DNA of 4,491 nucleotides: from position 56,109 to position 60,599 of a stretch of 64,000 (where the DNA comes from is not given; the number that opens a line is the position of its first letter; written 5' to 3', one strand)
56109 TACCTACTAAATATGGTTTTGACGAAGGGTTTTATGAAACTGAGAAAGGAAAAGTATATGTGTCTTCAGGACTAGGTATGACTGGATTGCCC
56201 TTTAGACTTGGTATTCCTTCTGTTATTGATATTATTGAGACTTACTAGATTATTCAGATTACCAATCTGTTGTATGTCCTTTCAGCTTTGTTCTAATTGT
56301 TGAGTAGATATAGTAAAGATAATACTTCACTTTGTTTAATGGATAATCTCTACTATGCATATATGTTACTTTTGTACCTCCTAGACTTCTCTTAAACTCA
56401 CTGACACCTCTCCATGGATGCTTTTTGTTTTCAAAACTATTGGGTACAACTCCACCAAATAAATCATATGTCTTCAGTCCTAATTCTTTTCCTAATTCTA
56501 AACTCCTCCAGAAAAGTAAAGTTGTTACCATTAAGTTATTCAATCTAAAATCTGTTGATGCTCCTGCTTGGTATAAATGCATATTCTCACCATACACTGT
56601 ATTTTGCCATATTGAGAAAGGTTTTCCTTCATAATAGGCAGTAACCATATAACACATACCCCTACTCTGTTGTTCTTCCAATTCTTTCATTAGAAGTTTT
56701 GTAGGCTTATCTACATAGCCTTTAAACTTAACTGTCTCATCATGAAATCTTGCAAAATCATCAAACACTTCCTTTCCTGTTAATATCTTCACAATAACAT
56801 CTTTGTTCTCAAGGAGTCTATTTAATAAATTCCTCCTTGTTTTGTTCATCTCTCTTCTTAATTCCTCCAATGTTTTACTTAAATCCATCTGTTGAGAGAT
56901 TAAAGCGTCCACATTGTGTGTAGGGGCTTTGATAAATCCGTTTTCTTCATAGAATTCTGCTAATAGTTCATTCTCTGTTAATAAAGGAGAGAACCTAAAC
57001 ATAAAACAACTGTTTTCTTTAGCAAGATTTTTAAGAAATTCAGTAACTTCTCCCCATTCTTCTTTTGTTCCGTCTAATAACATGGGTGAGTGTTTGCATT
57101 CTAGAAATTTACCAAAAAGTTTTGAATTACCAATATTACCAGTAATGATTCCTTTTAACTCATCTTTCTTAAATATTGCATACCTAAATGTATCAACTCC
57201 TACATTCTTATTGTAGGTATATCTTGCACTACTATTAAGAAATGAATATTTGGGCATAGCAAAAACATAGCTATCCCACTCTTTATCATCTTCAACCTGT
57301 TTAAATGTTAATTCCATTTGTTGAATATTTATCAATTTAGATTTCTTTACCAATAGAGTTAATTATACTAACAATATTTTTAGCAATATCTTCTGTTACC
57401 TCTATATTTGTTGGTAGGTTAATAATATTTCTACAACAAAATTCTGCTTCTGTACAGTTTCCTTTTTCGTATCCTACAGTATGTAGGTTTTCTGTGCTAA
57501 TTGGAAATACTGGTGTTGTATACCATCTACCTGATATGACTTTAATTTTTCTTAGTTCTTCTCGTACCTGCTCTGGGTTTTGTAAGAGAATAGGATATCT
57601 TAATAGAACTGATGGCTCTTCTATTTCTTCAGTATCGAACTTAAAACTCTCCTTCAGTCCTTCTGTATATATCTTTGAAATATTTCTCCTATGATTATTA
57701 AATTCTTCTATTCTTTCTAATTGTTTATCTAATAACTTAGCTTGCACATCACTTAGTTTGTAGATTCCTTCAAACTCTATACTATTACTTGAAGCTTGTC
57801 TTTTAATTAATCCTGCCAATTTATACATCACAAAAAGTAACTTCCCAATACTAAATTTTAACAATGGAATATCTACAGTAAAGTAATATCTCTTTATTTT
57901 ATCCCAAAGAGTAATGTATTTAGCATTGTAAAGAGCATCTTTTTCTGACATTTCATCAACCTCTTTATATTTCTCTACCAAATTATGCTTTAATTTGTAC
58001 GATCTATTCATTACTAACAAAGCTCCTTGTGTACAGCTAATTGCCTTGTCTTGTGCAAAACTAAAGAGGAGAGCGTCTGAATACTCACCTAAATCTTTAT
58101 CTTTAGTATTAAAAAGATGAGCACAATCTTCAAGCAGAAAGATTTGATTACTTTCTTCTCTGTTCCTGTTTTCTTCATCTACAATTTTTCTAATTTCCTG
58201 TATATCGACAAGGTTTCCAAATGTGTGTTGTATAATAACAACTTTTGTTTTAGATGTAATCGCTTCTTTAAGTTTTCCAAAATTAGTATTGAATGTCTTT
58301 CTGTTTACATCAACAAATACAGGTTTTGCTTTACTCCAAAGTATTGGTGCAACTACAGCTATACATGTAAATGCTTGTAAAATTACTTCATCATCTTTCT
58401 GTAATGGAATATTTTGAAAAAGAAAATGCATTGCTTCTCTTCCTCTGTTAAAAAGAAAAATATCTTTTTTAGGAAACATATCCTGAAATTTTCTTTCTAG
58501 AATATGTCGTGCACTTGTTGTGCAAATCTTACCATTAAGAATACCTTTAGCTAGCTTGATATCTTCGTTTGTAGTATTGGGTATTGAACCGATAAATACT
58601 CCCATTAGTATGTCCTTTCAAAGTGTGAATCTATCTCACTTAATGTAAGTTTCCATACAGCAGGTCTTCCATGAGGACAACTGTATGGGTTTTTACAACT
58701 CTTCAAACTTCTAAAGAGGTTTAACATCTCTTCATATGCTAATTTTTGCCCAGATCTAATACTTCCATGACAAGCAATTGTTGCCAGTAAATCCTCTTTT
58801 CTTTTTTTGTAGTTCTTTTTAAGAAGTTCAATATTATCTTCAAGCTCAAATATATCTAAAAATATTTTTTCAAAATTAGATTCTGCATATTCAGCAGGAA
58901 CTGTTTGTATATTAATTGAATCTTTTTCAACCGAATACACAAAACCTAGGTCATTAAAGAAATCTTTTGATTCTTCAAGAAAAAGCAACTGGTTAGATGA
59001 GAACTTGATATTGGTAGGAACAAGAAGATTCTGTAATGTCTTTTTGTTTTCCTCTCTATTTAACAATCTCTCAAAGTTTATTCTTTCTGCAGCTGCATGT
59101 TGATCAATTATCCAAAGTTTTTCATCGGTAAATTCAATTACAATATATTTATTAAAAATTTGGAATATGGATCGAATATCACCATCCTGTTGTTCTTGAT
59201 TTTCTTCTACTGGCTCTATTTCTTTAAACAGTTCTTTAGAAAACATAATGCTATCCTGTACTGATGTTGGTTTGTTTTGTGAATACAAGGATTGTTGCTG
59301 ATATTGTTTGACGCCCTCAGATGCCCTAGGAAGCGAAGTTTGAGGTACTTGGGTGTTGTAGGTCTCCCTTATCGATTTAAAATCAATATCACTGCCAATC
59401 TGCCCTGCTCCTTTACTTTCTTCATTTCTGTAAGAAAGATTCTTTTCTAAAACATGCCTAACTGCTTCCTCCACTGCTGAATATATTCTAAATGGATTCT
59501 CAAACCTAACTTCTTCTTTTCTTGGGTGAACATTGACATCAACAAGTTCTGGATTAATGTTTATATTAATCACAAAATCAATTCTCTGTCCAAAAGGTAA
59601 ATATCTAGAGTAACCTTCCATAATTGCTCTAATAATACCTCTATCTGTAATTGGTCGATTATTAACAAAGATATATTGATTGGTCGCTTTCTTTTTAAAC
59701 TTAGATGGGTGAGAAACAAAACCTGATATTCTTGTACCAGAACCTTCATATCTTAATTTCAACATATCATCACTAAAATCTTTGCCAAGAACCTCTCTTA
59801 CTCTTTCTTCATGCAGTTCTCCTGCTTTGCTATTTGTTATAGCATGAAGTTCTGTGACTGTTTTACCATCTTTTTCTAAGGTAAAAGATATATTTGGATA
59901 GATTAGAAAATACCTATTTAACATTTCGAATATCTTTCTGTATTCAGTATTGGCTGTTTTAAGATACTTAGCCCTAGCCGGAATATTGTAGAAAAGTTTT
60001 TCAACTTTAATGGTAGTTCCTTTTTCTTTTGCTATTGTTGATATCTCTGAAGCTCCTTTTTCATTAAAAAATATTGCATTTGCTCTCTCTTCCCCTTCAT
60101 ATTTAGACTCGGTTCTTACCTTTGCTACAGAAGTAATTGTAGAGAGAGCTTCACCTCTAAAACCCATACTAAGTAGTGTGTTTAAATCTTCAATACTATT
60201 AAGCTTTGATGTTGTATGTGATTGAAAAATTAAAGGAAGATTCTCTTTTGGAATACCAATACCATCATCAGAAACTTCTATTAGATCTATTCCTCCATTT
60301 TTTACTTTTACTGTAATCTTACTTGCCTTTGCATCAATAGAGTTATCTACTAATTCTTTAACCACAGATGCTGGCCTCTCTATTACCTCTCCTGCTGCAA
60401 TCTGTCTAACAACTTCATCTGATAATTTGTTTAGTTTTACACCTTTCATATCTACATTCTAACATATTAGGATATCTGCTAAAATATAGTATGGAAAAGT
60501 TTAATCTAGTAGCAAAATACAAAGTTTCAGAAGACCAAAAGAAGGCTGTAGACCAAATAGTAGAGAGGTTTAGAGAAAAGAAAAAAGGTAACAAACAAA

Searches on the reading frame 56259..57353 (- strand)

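Call 8: search_protein_families(library=pfam, proteins=[window:56259-57353:-], max_evalue=0.001)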
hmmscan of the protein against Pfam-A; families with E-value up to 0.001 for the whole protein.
window:56259-57353:- (364 aa): 2 families
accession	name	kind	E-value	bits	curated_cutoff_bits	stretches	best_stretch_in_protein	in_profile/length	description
PF02388.22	FemAB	-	1.8e-11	44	24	1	262-348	324-402/406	FemAB family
PF13480.13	Acetyltransf_6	-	1.3e-10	42.1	22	1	171-301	5-137/143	Acetyltransferase (GNAT) domain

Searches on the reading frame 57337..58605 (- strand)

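Call 8: search_protein_families(library=pfam, proteins=[window:57337-58605:-], max_evalue=0.001)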
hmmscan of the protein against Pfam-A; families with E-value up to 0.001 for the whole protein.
window:57337-58605:- (422 aa): 1 family
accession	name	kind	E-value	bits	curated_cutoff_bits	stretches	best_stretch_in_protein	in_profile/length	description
PF01041.23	DegT_DnrJ_EryC1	-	6e-49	167.6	19.8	2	12-201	4-188/360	DegT/DnrJ/EryC1/StrS aminotransferase family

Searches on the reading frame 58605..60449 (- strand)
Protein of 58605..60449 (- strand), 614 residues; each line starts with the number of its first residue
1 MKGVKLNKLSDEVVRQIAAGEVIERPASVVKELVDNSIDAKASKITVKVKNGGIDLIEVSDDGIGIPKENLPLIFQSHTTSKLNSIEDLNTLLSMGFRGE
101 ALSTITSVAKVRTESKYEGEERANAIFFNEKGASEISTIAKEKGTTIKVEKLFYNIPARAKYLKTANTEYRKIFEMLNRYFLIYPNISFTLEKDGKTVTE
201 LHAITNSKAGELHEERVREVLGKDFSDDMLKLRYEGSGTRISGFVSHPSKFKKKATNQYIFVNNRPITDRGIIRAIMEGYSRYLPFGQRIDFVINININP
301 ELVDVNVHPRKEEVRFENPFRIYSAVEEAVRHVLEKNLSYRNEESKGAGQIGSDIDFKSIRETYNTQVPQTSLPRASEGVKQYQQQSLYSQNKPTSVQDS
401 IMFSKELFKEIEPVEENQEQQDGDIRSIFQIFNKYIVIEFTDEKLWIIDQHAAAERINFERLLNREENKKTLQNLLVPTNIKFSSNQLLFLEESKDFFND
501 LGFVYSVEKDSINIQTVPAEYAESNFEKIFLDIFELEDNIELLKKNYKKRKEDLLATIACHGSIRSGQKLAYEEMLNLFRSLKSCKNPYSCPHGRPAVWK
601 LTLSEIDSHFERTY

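Call 8: search_protein_families(library=pfam, proteins=[window:58605-60449:-], max_evalue=0.001)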
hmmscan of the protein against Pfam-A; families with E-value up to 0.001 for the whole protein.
window:58605-60449:- (614 aa): 4 families
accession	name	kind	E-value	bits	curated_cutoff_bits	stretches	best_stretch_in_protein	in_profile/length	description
PF01119.25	DNA_mis_repair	-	5.8e-33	113.5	26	1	218-334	2-118/119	DNA mismatch repair protein, C-terminal domain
PF08676.16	MutL_C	-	6.6e-30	104.1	25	1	428-570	1-142/142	MutL C terminal dimerisation domain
PF13589.12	HATPase_c_3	-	5.8e-13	49.5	25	1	27-129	4-106/137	Histidine kinase-, DNA gyrase B-, and HSP90-like ATPase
PF02518.31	HATPase_c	-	8.5e-12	45.9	26.4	1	24-84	4-64/111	Histidine kinase-, DNA gyrase B-, and HSP90-like ATPase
